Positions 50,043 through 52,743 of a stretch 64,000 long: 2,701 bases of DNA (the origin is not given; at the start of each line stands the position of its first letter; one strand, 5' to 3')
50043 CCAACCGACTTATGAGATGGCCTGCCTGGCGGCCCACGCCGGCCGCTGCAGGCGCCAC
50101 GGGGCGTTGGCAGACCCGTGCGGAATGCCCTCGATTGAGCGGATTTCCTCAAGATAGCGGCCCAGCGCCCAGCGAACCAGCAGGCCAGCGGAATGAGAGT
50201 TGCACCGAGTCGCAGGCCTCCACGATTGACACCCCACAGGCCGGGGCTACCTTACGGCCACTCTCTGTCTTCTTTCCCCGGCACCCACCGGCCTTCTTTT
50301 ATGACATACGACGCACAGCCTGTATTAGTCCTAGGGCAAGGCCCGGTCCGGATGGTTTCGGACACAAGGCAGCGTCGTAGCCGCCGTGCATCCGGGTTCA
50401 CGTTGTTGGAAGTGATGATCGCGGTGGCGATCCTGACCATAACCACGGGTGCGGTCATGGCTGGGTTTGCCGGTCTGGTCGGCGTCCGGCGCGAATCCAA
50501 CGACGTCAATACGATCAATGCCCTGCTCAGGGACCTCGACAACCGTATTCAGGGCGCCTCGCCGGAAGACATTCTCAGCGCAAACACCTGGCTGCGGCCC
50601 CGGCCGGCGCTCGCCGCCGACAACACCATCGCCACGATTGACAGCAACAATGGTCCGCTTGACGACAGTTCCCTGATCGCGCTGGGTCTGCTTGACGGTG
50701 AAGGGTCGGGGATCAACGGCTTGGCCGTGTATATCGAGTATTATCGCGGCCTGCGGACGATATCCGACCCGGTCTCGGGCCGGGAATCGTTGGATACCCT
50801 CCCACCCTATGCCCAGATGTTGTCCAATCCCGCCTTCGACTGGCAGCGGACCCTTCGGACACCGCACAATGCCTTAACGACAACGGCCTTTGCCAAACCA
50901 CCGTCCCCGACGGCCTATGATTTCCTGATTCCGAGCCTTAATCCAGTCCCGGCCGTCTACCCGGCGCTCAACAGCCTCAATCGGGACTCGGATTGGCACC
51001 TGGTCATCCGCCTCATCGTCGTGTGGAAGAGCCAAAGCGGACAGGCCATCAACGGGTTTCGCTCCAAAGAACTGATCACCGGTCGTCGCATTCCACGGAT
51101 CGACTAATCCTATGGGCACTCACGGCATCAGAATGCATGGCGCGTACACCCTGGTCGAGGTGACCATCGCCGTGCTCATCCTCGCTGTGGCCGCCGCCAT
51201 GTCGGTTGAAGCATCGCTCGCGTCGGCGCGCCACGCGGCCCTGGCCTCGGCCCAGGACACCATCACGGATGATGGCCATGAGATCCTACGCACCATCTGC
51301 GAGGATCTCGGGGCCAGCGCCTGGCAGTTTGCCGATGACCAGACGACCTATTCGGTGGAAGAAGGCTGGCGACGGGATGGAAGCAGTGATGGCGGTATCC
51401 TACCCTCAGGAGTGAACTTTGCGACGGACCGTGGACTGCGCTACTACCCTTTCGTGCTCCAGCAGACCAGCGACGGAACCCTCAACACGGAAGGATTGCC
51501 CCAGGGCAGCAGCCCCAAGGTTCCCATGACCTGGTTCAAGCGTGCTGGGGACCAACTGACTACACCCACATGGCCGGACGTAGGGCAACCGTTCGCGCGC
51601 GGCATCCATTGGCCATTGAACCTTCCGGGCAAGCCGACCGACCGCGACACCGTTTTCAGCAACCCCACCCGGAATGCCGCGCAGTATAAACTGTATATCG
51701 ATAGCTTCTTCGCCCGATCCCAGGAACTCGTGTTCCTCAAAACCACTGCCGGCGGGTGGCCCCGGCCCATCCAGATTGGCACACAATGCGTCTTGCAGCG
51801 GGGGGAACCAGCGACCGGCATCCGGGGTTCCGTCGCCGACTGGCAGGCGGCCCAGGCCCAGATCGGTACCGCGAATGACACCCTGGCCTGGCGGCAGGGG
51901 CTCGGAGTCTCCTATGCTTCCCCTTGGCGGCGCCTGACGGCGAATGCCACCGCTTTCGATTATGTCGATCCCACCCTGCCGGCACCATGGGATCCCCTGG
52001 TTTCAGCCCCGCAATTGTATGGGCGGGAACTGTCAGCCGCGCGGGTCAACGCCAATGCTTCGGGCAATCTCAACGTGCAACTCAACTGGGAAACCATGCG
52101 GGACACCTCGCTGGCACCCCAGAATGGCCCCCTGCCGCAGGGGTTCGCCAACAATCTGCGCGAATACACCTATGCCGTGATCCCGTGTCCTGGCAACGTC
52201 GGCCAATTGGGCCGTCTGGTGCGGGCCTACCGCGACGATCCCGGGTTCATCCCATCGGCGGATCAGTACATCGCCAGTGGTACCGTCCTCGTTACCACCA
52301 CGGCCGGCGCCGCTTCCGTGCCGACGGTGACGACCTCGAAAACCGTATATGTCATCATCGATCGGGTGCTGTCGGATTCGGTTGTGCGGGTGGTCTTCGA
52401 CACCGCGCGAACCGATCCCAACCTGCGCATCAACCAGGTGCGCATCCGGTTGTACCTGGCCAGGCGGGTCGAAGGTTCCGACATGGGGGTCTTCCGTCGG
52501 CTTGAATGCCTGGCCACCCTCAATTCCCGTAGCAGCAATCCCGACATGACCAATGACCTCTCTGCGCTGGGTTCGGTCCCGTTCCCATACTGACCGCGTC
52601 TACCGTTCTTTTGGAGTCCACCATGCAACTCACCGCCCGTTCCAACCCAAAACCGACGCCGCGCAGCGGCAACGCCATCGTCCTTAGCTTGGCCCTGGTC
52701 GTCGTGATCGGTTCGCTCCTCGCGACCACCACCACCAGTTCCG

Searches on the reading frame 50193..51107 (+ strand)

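Call 6: search_protein_families(library=pfam, proteins=[window:50193-51107:+], max_evalue=0.01)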
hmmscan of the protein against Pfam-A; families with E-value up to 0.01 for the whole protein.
window:50193-51107:+ (304 aa): 1 family
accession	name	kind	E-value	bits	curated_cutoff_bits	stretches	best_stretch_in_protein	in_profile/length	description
PF07963.17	N_methyl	-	2.2e-07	30.6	21.2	1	64-88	2-26/27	Prokaryotic N-terminal methylation motif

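Call 38: search_protein_families(library=ncbifam, proteins=[window:50352-51107:+], max_evalue=0.1)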
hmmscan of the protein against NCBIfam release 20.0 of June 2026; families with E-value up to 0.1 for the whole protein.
window:50352-51107:+ (251 aa): 11 families
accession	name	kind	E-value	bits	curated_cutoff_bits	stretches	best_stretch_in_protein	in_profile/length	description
TIGR02532.1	IV_pilin_GFxxxE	domain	6.3e-05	22.7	16.3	1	14-35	2-23/24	prepilin-type N-terminal cleavage/methylation domain-containing protein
TIGR01708.2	typeII_sec_gspH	equivalog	7.8e-05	22.7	80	1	14-43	2-31/169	type II secretion system minor pseudopilin GspH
TIGR01707.1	gspI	equivalog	0.0013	19.2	44.35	1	15-39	1-25/101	type II secretion system minor pseudopilin GspI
NF041013.1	T4P_ComGE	equivalog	0.012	15.7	49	1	14-36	4-26/83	competence type IV pilus minor pilin ComGE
NF041775.1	typeIV_PilA_Myxo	equivalog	0.016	15.2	400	1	9-42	6-39/214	type IV pilin protein PilA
TIGR02523.1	type_IV_pilV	equivalog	0.024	15.1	52.2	1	13-66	1-54/139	type IV pilus modification protein PilV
NF007862.0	PRK10574.1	equivalog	0.026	14.7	138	1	13-34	4-25/145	prepilin peptidase-dependent pilin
NF007800.0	PRK10506.1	equivalog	0.03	14.2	158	1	8-37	3-32/163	prepilin peptidase-dependent protein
NF006453.0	PRK08808.1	equivalog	0.034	13.2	295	1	10-36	3-27/211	type II secretion system protein J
NF007848.0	PRK10557.1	equivalog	0.038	13.3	120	1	8-31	5-28/192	prepilin peptidase-dependent protein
NF041002.1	pilin_ComGF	equivalog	0.062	13.5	80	1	14-37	2-25/139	competence type IV pilus minor pilin ComGF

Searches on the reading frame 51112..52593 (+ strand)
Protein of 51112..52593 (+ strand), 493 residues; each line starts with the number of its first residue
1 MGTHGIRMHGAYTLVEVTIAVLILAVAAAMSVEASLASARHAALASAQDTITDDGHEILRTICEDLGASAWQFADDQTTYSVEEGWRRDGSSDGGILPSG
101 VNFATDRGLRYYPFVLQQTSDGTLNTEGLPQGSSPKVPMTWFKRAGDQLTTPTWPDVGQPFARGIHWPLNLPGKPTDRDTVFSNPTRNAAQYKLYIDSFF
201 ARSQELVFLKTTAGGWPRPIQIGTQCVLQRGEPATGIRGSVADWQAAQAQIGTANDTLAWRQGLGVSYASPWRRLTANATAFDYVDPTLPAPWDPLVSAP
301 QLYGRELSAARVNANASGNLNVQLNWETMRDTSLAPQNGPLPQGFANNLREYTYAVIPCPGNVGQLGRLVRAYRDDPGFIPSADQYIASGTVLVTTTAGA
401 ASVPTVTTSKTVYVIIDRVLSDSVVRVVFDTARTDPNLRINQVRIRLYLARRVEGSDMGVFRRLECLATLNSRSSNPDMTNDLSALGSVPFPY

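Call 6: search_protein_families(library=pfam, proteins=[window:51112-52593:+], max_evalue=0.01)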
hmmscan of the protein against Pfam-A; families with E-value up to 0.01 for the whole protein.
window:51112-52593:+ (493 aa): 1 family
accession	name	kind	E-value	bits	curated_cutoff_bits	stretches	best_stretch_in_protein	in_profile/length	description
PF07963.17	N_methyl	-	0.0031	17.5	21.2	1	9-31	4-26/27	Prokaryotic N-terminal methylation motif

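Call 19: find_encoding_contigs(protein=window:51112-52593:+, flank=10000, max_places=10)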
Protein window:51112-52593:+ (493 aa): 4 contigs read that carry it; 3 places shown.
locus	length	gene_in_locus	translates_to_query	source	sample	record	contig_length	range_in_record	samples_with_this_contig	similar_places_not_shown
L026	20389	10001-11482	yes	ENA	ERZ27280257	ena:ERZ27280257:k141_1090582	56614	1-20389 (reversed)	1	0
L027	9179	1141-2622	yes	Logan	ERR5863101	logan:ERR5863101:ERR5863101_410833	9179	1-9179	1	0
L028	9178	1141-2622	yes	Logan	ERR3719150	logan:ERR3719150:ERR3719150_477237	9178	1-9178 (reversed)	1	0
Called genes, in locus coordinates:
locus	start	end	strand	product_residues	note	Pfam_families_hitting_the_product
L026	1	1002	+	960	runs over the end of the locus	PF01326:PPDK_N, PF00391:PEP-utilizers, PF02896:PEP-utilizers_C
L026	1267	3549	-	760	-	-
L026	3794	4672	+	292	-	PF01678:DAP_epimerase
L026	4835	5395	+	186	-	PF02659:Mntp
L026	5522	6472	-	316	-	-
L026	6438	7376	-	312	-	PF09243:Rsm22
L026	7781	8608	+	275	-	PF00037:Fer4 (faint), PF12837:Fer4_6 (weak), PF13237:Fer4_10 (weak), PF14697:Fer4_21 (faint), PF13187:Fer4_9 (weak), PF27217:AF_0155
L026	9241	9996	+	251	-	PF07963:N_methyl (weak)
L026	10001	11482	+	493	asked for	-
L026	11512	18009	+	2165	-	PF07691:PA14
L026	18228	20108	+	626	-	PF01435:Peptidase_M48, PF06114:Peptidase_M78 (faint)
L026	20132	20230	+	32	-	-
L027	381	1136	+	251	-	PF07963:N_methyl (weak)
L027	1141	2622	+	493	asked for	-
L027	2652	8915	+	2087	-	PF07691:PA14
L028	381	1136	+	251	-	PF07963:N_methyl (weak)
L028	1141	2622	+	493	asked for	-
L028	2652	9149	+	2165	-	PF07691:PA14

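Call 26: list_cluster_members(proteins=[L028:2652-9146:+, L027:2652-8912:+])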
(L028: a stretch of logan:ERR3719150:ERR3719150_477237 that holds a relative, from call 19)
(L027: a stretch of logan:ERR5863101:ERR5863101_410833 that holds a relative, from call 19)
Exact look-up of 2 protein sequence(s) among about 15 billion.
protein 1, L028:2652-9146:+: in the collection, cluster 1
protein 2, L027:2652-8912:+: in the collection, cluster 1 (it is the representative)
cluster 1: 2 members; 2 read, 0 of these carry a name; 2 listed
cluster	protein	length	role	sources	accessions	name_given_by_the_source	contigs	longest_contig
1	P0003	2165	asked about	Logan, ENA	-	-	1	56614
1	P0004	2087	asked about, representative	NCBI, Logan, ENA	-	-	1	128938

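Call 38: search_protein_families(library=ncbifam, proteins=[P0003, window:51112-52593:+], max_evalue=0.1)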
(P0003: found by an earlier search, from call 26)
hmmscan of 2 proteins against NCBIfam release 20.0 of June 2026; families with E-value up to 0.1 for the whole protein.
P0003 (2165 aa): 1 family
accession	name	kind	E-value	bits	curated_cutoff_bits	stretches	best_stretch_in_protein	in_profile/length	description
NF003753.0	PRK05346.2-4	equivalog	0.051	12.9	329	1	15-77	8-70/249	Na(+)-translocating NADH-quinone reductase subunit C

window:51112-52593:+ (493 aa): 1 family
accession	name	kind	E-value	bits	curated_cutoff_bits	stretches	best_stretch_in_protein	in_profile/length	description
TIGR02532.1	IV_pilin_GFxxxE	domain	0.022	14.6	16.3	1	12-30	4-22/24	prepilin-type N-terminal cleavage/methylation domain-containing protein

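Call 39: search_solved_structures(query=P0003, max_evalue=1)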
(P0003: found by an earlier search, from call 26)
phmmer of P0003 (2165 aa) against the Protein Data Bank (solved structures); distinct sequences matched with E-value up to 1: 2.
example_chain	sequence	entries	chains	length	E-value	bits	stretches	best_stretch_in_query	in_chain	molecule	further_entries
6qe7_A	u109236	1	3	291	7.3e-13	49.5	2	818-920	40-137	Anti-sigma-I factor RsgI3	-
6qdi_A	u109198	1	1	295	1.2e-10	42.2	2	820-918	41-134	PA14 domain-containing protein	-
